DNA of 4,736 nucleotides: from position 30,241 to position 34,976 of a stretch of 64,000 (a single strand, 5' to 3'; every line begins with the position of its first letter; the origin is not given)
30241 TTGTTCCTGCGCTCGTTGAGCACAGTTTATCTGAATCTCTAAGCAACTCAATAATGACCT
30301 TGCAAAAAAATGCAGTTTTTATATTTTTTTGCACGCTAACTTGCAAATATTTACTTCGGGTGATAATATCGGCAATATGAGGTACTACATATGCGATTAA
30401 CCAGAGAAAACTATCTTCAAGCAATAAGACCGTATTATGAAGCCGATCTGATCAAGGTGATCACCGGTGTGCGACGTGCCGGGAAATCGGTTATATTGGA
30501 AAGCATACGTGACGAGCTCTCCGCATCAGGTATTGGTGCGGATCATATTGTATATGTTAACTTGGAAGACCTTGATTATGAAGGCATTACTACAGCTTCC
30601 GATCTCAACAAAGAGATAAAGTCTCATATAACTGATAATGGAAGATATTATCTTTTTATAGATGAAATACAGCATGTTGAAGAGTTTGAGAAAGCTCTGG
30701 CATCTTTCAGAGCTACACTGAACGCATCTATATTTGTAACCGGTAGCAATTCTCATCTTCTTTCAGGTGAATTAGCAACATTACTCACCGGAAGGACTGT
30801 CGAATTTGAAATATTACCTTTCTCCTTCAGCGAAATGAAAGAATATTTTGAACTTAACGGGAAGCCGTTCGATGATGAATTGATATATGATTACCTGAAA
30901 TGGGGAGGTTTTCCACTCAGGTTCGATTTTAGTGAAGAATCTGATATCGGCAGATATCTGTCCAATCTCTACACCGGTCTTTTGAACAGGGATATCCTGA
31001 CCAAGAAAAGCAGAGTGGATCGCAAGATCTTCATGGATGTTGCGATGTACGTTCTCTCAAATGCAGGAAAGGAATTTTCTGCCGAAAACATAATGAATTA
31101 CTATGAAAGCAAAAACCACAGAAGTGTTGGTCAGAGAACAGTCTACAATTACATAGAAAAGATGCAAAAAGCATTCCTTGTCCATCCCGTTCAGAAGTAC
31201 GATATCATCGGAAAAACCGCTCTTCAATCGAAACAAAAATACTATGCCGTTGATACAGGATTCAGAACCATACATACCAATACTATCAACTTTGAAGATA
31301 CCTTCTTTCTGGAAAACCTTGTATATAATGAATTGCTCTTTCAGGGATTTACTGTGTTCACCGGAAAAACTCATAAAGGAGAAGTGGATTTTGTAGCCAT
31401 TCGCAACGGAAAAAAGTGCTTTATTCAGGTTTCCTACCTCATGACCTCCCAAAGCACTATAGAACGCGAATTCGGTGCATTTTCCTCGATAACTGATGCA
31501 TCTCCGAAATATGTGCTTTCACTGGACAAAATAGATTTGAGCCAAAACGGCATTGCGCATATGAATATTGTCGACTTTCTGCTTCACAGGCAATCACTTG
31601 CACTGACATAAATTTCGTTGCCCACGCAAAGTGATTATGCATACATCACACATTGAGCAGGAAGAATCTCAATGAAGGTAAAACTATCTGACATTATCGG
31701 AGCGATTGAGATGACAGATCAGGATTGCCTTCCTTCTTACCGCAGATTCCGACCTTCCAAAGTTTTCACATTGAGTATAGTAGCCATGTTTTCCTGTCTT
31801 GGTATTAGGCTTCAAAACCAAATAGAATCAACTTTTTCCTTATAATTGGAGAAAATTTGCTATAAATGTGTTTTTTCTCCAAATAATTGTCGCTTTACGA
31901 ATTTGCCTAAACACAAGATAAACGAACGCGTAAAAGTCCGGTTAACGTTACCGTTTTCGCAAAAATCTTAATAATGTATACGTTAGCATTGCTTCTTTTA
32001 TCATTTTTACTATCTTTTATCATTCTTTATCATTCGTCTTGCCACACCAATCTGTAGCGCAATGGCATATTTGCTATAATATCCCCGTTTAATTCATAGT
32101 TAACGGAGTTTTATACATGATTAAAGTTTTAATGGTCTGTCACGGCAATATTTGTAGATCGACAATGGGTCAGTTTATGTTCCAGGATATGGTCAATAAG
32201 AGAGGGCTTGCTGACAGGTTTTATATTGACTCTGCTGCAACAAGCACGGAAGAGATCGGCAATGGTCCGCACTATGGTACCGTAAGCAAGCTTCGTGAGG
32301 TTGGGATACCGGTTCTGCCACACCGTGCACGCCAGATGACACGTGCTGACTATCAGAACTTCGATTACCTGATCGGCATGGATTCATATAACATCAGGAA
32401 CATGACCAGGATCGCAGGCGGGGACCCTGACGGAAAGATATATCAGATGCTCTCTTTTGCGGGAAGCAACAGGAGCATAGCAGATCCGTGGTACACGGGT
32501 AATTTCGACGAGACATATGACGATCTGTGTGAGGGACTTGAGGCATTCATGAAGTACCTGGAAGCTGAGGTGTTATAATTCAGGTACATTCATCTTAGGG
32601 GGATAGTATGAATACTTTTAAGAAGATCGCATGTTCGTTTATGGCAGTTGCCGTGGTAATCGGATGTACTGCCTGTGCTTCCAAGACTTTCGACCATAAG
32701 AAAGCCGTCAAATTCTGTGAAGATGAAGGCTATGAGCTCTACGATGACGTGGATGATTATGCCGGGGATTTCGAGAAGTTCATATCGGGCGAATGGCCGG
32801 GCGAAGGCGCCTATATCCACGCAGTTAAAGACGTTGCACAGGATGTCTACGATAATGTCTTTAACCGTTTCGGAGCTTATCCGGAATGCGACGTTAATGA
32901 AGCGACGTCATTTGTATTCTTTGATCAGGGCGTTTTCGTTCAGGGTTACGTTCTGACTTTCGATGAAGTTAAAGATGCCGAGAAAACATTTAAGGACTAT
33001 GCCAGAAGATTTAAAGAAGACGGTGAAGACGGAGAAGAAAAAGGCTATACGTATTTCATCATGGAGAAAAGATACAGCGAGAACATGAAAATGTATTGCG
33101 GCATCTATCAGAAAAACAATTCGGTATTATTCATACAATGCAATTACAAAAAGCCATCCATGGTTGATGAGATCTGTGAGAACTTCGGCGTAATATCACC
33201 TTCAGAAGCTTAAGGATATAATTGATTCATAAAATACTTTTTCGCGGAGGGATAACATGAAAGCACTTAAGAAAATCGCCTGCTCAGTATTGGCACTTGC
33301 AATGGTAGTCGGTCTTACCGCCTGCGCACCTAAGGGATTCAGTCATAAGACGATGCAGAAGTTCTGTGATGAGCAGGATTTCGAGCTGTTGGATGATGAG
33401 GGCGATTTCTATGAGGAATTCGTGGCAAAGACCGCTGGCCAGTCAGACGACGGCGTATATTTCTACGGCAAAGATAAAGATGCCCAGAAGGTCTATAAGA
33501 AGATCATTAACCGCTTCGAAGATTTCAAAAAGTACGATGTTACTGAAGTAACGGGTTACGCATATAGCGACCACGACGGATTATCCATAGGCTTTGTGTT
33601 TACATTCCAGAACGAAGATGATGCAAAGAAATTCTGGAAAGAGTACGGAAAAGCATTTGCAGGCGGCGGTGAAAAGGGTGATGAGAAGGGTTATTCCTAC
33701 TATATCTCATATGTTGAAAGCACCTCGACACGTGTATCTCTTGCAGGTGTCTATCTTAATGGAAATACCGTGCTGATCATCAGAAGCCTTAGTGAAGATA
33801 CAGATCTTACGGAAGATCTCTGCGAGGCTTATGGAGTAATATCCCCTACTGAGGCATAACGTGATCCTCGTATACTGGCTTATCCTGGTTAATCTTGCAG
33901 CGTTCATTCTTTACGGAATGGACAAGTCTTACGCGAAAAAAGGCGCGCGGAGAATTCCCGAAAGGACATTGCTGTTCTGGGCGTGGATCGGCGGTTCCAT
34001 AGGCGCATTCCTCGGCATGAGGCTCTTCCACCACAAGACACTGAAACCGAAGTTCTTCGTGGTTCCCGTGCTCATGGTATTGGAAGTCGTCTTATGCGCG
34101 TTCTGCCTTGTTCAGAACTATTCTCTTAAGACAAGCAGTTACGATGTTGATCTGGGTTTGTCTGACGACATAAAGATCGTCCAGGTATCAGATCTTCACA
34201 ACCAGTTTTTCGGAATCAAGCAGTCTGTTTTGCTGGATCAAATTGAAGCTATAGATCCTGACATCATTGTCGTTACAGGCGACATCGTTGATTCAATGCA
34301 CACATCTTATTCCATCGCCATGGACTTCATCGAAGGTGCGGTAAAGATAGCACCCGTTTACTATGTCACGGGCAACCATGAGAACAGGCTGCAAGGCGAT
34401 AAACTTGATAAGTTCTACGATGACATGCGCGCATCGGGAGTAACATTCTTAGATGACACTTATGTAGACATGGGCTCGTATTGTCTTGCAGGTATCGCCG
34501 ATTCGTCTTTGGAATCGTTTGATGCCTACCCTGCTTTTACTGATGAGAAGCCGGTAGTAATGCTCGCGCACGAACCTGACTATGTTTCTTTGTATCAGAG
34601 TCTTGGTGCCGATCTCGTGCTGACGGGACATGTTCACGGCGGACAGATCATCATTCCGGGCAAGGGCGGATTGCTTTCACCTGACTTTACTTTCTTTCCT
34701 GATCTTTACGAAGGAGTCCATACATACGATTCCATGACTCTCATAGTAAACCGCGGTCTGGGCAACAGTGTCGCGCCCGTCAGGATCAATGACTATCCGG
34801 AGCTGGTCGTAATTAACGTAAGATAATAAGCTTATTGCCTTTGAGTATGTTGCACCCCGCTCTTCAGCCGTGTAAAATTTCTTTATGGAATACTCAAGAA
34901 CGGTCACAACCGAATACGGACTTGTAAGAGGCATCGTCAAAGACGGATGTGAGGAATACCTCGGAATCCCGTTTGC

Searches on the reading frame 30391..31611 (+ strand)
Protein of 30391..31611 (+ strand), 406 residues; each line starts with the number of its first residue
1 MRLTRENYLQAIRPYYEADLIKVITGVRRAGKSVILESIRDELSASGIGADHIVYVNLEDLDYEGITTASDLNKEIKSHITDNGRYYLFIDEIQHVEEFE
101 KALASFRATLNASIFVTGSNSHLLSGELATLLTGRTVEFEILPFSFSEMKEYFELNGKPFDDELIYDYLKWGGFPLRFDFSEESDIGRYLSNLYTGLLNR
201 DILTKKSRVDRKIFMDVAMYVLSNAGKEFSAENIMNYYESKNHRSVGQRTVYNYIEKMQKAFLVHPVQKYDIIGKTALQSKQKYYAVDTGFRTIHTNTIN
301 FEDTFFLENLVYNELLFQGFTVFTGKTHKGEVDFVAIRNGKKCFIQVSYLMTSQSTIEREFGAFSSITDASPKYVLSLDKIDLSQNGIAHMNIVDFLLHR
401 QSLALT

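Call 34: search_protein_families(library=pfam, proteins=[window:30391-31611:+], max_evalue=0.001)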
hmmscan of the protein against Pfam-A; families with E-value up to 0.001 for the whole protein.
window:30391-31611:+ (406 aa): 3 families
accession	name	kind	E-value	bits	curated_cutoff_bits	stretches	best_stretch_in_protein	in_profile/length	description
PF13173.12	AAA_14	-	6.5e-32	110.7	27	1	21-149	4-128/129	AAA domain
PF13635.12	DUF4143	-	3e-13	50.2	28.1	1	200-348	2-158/160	Domain of unknown function (DUF4143)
PF13401.12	AAA_22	-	0.00044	21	27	0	21-112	7-110/130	AAA domain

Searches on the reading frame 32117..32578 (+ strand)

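Call 64: search_protein_families(library=pfam, proteins=[window:32117-32578:+], max_evalue=0.0001)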
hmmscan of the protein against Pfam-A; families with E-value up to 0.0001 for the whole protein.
window:32117-32578:+ (153 aa): 1 family
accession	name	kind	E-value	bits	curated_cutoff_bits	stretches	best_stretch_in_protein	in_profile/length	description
PF01451.26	LMWPc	-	1.2e-31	110.3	23.2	1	4-145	1-144/144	Low molecular weight phosphotyrosine protein phosphatase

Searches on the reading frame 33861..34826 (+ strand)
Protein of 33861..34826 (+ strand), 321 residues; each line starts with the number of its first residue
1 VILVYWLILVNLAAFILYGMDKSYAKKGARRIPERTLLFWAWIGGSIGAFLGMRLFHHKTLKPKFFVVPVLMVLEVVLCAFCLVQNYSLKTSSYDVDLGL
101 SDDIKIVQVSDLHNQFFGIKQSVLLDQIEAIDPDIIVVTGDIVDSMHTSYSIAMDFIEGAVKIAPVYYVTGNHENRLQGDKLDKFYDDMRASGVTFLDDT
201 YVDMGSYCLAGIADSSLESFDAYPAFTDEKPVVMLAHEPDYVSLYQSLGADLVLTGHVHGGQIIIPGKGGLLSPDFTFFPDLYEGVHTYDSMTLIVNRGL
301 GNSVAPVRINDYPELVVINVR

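Call 65: search_protein_families(library=pfam, proteins=[window:33861-34826:+], max_evalue=0.0001)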
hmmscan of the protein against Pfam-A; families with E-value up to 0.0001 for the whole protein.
window:33861-34826:+ (321 aa): 3 families
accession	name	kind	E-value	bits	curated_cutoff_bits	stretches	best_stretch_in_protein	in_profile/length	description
PF06961.18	DUF1294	-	8.5e-24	84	25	1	11-65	1-55/55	Protein of unknown function (DUF1294)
PF00149.33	Metallophos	-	7.3e-16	59.6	21.5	1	104-260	1-190/191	Calcineurin-like phosphoesterase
PF12850.12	Metallophos_2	-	1e-05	26.1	27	1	105-260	2-118/154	Calcineurin-like phosphoesterase superfamily domain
